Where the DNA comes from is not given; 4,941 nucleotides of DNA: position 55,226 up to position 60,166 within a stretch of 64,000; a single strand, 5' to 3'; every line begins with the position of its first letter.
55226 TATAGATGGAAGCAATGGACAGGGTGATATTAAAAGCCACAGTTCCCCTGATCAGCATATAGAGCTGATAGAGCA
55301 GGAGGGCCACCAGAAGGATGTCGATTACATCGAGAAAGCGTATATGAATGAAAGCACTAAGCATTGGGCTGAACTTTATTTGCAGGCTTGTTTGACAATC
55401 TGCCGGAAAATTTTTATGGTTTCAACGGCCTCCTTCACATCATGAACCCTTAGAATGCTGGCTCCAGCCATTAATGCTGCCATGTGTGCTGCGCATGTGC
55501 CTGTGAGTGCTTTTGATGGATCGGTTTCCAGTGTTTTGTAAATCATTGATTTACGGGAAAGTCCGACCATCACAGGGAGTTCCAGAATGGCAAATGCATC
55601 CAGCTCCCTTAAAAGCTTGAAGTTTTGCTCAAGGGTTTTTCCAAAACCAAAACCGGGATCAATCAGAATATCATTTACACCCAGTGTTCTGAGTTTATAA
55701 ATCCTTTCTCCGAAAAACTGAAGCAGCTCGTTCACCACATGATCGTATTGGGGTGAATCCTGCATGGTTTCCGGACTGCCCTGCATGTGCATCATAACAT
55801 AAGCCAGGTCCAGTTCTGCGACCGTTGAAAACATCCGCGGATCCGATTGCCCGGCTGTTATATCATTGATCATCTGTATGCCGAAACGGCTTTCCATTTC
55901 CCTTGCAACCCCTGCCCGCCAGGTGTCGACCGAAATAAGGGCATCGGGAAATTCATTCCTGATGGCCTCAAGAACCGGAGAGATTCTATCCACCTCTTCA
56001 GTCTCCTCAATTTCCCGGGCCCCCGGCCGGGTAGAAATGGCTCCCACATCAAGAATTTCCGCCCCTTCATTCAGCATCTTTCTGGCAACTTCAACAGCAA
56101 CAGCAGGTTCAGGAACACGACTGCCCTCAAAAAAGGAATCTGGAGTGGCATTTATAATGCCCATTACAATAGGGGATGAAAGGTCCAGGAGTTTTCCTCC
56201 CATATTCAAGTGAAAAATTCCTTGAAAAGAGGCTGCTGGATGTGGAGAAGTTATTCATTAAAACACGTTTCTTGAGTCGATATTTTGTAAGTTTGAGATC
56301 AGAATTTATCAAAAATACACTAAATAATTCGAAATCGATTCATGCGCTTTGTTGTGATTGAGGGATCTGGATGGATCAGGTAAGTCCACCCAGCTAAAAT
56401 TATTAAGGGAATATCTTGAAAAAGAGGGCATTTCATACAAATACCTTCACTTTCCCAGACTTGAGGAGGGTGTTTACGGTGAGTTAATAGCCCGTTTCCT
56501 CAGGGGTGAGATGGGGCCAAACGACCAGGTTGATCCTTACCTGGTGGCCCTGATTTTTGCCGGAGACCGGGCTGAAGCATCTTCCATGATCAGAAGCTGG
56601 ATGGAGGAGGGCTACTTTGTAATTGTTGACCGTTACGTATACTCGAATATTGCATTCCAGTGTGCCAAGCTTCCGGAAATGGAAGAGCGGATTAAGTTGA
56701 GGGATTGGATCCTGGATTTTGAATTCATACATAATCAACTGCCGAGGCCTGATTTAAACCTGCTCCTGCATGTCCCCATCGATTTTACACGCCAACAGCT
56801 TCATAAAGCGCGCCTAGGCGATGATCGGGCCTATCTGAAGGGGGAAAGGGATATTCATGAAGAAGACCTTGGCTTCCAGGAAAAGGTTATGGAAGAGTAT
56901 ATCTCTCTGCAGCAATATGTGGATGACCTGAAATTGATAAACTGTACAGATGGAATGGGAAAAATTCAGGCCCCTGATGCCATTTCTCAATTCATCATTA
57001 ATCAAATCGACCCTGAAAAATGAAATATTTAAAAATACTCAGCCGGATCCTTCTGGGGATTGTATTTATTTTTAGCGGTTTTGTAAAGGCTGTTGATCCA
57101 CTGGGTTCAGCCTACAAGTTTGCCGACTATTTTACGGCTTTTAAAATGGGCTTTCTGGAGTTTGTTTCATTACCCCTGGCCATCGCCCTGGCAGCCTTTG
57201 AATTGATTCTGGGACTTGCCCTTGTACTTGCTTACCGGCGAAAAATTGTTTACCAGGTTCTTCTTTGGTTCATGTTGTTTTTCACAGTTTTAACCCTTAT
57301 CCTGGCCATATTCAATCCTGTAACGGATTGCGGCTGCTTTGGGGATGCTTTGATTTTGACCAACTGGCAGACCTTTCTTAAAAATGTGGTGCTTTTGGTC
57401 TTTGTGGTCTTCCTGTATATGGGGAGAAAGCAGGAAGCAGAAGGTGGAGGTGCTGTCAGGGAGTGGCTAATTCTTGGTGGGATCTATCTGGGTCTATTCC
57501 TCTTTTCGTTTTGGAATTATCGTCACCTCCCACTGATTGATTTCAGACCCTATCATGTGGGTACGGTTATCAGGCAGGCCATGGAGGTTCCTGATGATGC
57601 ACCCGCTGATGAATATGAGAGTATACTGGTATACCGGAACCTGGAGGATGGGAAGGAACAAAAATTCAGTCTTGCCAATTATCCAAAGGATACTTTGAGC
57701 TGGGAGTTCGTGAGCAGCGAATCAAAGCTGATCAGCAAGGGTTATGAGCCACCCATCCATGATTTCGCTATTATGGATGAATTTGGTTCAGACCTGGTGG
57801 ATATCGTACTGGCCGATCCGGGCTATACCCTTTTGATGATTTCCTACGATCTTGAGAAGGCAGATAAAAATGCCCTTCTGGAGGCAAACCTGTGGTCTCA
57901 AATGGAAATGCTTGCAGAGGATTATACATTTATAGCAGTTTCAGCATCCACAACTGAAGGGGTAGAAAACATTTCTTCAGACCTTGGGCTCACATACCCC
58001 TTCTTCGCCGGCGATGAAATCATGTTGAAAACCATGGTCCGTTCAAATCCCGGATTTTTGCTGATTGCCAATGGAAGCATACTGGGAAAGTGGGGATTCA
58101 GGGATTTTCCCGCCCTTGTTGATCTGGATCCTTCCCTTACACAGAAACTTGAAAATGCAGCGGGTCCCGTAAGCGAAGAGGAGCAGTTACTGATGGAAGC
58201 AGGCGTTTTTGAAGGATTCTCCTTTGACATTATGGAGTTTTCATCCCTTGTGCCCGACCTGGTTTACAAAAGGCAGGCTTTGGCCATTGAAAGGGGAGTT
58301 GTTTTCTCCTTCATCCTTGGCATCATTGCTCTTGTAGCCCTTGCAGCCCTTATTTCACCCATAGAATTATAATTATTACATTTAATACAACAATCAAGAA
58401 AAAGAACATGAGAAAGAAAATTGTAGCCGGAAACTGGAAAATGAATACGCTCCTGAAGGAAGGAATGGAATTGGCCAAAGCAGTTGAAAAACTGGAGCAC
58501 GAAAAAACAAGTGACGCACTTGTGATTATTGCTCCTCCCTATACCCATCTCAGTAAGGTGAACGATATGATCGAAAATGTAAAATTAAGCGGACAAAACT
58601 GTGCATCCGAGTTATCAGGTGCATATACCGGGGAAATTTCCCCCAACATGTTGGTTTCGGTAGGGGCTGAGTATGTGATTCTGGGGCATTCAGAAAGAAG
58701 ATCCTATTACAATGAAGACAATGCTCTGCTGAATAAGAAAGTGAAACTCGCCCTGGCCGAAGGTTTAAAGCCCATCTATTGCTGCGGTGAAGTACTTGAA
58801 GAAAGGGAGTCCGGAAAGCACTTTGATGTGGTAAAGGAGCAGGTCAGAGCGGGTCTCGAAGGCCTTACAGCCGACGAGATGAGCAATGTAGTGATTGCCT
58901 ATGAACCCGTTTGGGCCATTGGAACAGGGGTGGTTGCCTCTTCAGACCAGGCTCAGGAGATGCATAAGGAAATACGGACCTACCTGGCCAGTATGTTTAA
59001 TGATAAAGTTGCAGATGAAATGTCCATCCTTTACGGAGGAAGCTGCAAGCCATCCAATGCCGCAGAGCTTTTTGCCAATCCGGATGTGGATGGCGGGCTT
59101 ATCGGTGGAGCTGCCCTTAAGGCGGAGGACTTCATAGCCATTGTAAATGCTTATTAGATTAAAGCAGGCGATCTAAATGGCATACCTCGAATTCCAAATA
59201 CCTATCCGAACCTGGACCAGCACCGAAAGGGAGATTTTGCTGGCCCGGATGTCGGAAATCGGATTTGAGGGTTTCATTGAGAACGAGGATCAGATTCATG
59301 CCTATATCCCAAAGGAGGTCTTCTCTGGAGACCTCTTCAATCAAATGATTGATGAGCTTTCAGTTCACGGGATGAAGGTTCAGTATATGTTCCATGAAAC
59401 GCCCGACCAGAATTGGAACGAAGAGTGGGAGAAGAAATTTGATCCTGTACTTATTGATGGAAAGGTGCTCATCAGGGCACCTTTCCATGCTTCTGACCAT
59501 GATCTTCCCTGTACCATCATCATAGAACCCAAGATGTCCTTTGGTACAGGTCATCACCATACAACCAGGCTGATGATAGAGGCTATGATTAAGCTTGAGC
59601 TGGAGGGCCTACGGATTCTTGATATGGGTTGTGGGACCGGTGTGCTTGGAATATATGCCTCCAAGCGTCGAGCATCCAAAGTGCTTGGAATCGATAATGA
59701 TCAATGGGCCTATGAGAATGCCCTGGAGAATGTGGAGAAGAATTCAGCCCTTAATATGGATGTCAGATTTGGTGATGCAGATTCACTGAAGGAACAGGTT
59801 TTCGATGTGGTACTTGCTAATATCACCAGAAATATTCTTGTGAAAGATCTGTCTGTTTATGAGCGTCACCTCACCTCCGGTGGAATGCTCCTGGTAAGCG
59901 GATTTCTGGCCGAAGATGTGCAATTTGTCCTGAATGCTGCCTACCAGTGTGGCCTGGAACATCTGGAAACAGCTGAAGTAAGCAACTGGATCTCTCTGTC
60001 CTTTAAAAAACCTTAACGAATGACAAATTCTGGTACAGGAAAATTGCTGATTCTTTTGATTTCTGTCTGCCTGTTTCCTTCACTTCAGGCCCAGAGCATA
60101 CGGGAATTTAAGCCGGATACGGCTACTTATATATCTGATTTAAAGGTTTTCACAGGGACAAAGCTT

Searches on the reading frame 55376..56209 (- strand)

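Call 46: search_protein_families(library=pfam, proteins=[window:55376-56209:-], max_evalue=0.001)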
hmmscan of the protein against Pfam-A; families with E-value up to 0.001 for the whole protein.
window:55376-56209:- (277 aa): 1 family
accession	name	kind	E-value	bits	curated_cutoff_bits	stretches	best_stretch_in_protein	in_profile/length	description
PF00809.28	Pterin_bind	-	1.1e-76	258.1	25.5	1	16-256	1-244/244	Pterin binding enzyme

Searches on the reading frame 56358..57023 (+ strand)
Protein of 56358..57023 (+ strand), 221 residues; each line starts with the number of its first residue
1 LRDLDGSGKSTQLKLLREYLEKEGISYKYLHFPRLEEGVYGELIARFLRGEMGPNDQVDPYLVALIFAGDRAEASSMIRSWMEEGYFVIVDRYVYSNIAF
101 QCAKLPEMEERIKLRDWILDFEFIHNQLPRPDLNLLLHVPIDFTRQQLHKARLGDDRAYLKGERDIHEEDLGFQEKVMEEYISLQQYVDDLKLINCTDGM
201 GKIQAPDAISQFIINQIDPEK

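Call 46: search_protein_families(library=pfam, proteins=[window:56358-57023:+], max_evalue=0.001)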
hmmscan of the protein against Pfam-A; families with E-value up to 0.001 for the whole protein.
window:56358-57023:+ (221 aa): 1 family
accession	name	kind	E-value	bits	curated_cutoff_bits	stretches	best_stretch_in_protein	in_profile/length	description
PF02223.23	Thymidylate_kin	-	6.7e-22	78.5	27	1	4-197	4-175/185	Thymidylate kinase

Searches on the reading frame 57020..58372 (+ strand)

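Call 30: search_protein_families(library=pfam, proteins=[window:57020-58372:+], max_evalue=0.001)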
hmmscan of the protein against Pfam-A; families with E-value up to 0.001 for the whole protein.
window:57020-58372:+ (450 aa): 2 families
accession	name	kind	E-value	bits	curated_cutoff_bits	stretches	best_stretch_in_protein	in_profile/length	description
PF07291.16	MauE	-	1.7e-17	64.3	27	1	1-133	1-126/128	Methylamine utilisation protein MauE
PF07681.17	DoxX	-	0.00064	20.7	23.6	1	7-91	4-82/85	DoxX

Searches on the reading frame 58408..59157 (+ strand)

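Call 46: search_protein_families(library=pfam, proteins=[window:58408-59157:+], max_evalue=0.001)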
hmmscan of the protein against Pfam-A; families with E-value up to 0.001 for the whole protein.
window:58408-59157:+ (249 aa): 1 family
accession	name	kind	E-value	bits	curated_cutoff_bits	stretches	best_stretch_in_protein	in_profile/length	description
PF00121.24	TIM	-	4e-95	318.4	20.1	1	4-248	1-244/245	Triosephosphate isomerase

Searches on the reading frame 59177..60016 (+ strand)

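Call 46: search_protein_families(library=pfam, proteins=[window:59177-60016:+], max_evalue=0.001)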
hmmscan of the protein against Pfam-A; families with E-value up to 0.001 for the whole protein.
window:59177-60016:+ (279 aa): 13 families
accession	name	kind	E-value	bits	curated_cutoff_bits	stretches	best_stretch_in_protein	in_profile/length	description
PF06325.19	PrmA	-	2.8e-47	162.1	22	1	35-278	53-295/296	Ribosomal protein L11 methyltransferase (PrmA)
PF13847.12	Methyltransf_31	-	7.3e-12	45.6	27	1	143-241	3-110/145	Methyltransferase domain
PF05175.20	MTS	-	2.5e-11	44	23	1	129-215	19-105/170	Methyltransferase small domain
PF13649.12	Methyltransf_25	-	1.7e-10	41.9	27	1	147-217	1-73/97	Methyltransferase domain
PF03602.21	Cons_hypoth95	-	2.9e-07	30.8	24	1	137-212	35-117/182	Conserved hypothetical protein 95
PF08241.18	Methyltransf_11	-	1.3e-06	29.3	21.2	1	148-221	1-73/95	Methyltransferase domain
PF08242.18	Methyltransf_12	-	5.5e-06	27.5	30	1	148-221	1-78/98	Methyltransferase domain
PF01728.25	FtsJ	-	6.9e-06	26.5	24.1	1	139-262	17-147/181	FtsJ-like methyltransferase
PF01135.25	PCMT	-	3e-05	24.3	20.3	1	133-201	65-133/210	Protein-L-isoaspartate(D-aspartate) O-methyltransferase (PCMT)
PF02353.26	CMAS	-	4.6e-05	23.3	27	1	137-249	55-173/273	Mycolic acid cyclopropane synthetase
PF10294.15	Methyltransf_16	-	8.6e-05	22.8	21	1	139-202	42-106/174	Lysine methyltransferase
PF13489.12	Methyltransf_23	-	0.0002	21.5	27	1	133-214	9-87/164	Methyltransferase domain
PF01209.24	Ubie_methyltran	-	0.00068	19.5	20.1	1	126-257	31-167/233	ubiE/COQ5 methyltransferase family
